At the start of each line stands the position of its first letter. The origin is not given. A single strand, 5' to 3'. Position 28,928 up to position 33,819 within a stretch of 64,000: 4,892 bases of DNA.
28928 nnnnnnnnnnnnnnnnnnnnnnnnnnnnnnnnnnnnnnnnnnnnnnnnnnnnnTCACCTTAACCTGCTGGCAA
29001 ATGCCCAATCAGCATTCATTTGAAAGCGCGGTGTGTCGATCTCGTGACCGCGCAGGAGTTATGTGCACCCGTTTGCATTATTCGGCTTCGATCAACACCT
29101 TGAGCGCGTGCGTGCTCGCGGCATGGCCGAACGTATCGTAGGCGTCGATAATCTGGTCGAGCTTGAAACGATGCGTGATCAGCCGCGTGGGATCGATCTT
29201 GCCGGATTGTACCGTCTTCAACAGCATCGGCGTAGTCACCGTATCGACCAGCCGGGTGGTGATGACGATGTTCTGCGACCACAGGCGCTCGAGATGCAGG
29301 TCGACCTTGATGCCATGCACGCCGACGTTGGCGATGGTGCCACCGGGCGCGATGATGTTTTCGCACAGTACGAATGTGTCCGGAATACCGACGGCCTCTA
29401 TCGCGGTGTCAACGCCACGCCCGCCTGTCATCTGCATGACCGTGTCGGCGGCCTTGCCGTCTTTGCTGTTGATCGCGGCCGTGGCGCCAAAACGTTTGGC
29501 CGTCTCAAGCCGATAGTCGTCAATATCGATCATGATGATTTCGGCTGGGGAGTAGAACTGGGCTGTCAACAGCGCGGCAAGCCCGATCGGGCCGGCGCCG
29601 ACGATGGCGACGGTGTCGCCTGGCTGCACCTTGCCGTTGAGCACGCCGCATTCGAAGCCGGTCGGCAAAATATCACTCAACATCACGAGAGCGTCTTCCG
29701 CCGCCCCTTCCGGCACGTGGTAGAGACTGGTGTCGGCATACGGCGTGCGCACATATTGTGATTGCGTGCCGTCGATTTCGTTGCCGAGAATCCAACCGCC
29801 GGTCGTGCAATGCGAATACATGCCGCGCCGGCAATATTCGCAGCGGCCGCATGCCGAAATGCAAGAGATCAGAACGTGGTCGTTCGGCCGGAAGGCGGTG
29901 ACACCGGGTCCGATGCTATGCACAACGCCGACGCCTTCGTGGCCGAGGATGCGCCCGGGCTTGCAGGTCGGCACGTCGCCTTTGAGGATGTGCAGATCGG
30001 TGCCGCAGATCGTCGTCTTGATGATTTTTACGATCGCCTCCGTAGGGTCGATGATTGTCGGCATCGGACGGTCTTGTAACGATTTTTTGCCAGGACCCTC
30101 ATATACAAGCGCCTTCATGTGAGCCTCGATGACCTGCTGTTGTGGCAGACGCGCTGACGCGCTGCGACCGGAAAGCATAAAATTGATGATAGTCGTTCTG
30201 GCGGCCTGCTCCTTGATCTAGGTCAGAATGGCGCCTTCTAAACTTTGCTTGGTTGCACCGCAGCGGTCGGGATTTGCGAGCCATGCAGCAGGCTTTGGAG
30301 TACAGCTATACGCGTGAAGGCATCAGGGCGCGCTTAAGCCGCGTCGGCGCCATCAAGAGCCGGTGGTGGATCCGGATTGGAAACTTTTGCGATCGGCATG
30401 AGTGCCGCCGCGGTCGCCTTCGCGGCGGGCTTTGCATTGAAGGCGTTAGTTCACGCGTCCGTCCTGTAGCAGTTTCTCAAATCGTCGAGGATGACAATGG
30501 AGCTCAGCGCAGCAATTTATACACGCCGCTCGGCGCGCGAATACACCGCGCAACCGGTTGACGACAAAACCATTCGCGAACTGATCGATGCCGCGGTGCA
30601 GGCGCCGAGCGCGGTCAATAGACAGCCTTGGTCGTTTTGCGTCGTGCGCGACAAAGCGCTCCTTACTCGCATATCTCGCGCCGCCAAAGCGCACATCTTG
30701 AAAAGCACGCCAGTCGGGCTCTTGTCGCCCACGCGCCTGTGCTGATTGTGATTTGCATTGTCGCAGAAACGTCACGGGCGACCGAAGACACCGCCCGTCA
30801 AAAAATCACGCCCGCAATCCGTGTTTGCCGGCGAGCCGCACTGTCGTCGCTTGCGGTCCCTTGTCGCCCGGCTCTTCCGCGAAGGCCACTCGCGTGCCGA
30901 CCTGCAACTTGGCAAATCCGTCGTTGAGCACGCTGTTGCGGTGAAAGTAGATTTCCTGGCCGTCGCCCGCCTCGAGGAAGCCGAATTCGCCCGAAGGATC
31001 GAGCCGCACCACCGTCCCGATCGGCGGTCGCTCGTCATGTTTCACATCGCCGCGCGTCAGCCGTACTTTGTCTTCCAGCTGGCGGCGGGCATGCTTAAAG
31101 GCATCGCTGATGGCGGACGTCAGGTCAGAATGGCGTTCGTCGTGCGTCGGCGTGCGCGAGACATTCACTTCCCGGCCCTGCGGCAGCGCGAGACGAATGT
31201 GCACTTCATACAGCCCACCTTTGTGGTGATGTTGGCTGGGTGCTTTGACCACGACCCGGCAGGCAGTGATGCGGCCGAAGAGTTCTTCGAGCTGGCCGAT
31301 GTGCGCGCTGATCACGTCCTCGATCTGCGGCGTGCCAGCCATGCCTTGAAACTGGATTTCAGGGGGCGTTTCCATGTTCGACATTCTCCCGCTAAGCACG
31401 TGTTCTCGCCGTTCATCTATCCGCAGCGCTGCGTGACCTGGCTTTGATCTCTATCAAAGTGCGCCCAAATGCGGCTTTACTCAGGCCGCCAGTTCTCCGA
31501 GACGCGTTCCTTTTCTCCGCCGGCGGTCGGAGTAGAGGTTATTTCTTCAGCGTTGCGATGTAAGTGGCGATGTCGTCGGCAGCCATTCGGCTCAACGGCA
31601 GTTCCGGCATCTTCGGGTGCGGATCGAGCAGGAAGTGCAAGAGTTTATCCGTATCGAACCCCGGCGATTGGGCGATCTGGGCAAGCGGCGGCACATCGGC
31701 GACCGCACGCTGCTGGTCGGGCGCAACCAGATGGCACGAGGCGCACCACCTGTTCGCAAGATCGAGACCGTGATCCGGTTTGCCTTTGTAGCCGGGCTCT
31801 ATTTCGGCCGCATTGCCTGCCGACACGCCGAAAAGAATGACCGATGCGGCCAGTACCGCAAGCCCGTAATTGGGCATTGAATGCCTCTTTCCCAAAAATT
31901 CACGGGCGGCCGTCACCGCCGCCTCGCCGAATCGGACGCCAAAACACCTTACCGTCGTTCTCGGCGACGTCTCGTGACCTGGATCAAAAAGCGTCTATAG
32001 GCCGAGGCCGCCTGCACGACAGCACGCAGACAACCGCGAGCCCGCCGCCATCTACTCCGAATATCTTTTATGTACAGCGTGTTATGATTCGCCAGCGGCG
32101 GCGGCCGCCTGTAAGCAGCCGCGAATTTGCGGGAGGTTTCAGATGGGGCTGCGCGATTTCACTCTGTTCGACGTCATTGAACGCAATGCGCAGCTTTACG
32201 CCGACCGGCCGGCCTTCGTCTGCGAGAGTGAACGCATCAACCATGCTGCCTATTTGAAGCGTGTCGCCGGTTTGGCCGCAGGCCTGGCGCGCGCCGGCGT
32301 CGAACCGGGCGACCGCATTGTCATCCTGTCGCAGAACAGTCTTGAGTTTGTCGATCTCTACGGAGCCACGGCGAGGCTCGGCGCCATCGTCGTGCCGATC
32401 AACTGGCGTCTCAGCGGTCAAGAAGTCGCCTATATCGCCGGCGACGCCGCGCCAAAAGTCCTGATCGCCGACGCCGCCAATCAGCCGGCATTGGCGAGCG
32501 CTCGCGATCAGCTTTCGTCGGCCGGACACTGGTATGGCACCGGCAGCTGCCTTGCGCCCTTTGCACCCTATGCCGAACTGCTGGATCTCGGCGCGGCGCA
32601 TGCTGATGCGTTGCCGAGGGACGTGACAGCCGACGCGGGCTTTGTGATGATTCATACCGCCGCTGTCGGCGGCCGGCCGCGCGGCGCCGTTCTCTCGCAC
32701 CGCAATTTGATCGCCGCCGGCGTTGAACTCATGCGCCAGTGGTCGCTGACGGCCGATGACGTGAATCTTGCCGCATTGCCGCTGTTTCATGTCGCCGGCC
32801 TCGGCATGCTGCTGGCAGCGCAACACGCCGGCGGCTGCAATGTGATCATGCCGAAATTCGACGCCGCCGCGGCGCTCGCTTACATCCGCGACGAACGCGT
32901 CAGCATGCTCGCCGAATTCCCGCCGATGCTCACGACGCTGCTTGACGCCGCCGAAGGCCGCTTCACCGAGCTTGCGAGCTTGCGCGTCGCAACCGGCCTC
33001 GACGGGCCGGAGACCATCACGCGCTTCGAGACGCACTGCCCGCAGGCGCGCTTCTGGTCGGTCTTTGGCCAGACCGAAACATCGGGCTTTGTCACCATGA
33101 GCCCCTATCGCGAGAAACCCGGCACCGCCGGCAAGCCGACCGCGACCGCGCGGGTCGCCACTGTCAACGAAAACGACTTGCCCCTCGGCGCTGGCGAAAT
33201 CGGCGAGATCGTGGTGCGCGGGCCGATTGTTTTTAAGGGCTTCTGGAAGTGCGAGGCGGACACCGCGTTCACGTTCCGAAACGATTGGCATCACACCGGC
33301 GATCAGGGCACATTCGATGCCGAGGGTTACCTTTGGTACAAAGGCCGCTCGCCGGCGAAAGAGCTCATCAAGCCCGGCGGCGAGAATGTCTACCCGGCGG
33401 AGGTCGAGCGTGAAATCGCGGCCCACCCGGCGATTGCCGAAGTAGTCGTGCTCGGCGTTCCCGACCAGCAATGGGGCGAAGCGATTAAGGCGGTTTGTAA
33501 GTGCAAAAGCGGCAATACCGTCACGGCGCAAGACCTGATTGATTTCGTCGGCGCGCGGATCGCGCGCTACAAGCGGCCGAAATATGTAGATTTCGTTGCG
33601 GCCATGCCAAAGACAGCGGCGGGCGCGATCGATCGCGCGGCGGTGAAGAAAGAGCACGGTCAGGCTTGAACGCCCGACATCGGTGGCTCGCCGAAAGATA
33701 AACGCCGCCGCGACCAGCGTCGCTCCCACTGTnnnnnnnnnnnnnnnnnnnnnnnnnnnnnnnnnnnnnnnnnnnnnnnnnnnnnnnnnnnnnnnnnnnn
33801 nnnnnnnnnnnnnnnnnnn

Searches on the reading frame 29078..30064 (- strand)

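Call 71: search_protein_families(library=pfam, proteins=[window:29078-30064:-], max_evalue=0.0001)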
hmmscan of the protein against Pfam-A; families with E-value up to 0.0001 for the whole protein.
window:29078-30064:- (328 aa): 4 families
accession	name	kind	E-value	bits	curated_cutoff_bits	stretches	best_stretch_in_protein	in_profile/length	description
PF08240.17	ADH_N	-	1.1e-24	87.1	23.5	1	7-111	2-98/104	Alcohol dehydrogenase GroES-like domain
PF00107.32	ADH_zinc_N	-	2.1e-21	76.7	31.8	1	159-271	1-112/129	Zinc-binding dehydrogenase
PF16912.11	Glu_dehyd_C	-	7.5e-06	26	34.9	1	150-310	32-199/211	Glucose dehydrogenase C-terminus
PF13602.12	ADH_zinc_N_2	-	2.8e-05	25.5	27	1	193-310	2-121/134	Zinc-binding dehydrogenase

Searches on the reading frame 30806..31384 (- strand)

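Call 71: search_protein_families(library=pfam, proteins=[window:30806-31384:-], max_evalue=0.0001)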
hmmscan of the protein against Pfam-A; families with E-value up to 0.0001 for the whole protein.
window:30806-31384:- (192 aa): 2 families
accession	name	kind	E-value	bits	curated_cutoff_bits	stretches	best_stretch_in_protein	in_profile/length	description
PF00313.28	CSD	-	1e-11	45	27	1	123-183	3-64/66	'Cold-shock' DNA-binding domain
PF02482.25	Ribosomal_S30AE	-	2.3e-10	41.5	23.7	1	9-105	2-82/88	Sigma 54 modulation protein / S30EA ribosomal protein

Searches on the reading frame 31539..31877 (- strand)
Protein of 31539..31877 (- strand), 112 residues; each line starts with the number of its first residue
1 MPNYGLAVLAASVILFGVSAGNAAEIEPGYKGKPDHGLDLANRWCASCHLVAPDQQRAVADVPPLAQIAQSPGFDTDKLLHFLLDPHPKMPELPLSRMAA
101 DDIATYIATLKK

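Call 71: search_protein_families(library=pfam, proteins=[window:31539-31877:-], max_evalue=0.0001)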
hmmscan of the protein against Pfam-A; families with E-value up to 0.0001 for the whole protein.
window:31539-31877:- (112 aa): 1 family
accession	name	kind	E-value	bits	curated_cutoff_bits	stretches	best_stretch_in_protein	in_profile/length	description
PF13442.11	Cytochrome_CBB3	-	6.8e-05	23.6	27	1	34-107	3-68/68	Cytochrome C oxidase, cbb3-type, subunit III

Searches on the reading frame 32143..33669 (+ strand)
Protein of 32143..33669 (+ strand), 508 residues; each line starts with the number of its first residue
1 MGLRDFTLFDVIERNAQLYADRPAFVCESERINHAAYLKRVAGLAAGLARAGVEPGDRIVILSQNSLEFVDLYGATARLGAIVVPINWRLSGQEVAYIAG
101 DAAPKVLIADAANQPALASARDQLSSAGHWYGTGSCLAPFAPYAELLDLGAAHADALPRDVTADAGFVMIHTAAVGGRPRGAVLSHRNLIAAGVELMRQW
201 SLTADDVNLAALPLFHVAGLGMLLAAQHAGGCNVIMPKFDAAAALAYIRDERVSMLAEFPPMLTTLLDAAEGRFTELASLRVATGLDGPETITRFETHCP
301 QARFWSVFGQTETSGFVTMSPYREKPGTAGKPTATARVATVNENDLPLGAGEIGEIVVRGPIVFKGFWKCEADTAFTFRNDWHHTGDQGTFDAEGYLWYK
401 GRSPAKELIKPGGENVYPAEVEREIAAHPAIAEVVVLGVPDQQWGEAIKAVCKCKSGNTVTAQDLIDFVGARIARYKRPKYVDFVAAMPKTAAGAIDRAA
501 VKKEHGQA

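Call 71: search_protein_families(library=pfam, proteins=[window:32143-33669:+], max_evalue=0.0001)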
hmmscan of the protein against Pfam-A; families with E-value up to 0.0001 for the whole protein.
window:32143-33669:+ (508 aa): 2 families
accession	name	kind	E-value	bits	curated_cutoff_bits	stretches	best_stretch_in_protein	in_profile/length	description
PF00501.34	AMP-binding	-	4.7e-67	226.9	29.9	1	13-368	2-384/384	AMP-binding enzyme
PF13193.12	AMP-binding_C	-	4.4e-18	66.4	24.5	1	420-494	1-75/76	AMP-binding enzyme C-terminal domain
